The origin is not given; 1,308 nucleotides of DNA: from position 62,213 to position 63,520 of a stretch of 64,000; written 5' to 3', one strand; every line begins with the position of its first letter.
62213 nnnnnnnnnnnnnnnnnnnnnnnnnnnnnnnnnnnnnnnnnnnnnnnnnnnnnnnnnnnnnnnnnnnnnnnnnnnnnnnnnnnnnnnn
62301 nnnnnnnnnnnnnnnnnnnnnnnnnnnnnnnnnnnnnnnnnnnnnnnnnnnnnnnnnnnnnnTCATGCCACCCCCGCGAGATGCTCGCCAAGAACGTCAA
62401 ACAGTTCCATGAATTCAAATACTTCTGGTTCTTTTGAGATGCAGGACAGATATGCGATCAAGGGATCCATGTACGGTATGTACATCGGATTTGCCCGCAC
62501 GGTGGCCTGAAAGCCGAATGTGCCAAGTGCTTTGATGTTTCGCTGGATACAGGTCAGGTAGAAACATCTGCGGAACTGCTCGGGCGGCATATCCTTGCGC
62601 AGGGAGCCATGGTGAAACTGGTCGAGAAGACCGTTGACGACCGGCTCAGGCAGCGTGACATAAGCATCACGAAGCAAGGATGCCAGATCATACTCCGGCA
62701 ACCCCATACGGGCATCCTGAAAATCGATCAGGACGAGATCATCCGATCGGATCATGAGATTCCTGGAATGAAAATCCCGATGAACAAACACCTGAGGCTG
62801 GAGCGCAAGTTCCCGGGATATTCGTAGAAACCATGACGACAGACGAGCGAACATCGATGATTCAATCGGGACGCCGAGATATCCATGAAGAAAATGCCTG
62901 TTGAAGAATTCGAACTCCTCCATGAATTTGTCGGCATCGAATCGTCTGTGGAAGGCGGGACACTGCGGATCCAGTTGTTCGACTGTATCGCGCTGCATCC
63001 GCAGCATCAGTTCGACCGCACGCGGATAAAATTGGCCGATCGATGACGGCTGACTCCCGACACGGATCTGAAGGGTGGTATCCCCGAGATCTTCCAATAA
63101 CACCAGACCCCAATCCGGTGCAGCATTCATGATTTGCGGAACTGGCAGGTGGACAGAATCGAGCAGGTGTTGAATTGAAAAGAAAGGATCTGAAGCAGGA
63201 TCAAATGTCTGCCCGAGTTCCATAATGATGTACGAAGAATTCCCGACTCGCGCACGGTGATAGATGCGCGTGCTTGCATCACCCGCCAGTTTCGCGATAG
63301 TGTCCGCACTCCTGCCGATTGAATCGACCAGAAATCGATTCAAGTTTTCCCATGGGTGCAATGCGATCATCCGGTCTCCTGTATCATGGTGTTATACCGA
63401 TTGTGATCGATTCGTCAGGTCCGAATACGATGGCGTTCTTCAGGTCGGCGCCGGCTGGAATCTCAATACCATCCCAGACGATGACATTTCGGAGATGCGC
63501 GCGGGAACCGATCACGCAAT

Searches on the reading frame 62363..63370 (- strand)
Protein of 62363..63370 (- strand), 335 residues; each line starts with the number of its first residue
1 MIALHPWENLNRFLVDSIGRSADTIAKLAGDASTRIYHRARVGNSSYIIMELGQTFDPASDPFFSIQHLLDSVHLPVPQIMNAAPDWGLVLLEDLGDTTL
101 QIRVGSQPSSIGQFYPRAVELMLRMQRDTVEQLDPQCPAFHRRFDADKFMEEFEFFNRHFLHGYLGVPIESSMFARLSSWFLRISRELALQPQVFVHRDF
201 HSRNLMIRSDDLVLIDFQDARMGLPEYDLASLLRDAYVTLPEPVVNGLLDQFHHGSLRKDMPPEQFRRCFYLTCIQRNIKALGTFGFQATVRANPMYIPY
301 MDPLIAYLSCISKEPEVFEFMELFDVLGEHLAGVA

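Call 78: search_protein_families(library=pfam, proteins=[window:62363-63370:-], max_evalue=0.00001)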
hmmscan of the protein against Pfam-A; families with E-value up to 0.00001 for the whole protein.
window:62363-63370:- (335 aa): 1 family
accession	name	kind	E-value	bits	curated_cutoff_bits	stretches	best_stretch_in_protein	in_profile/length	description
PF01636.29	APH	-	4.2e-19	69.7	23.2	1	25-253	2-230/239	Phosphotransferase enzyme family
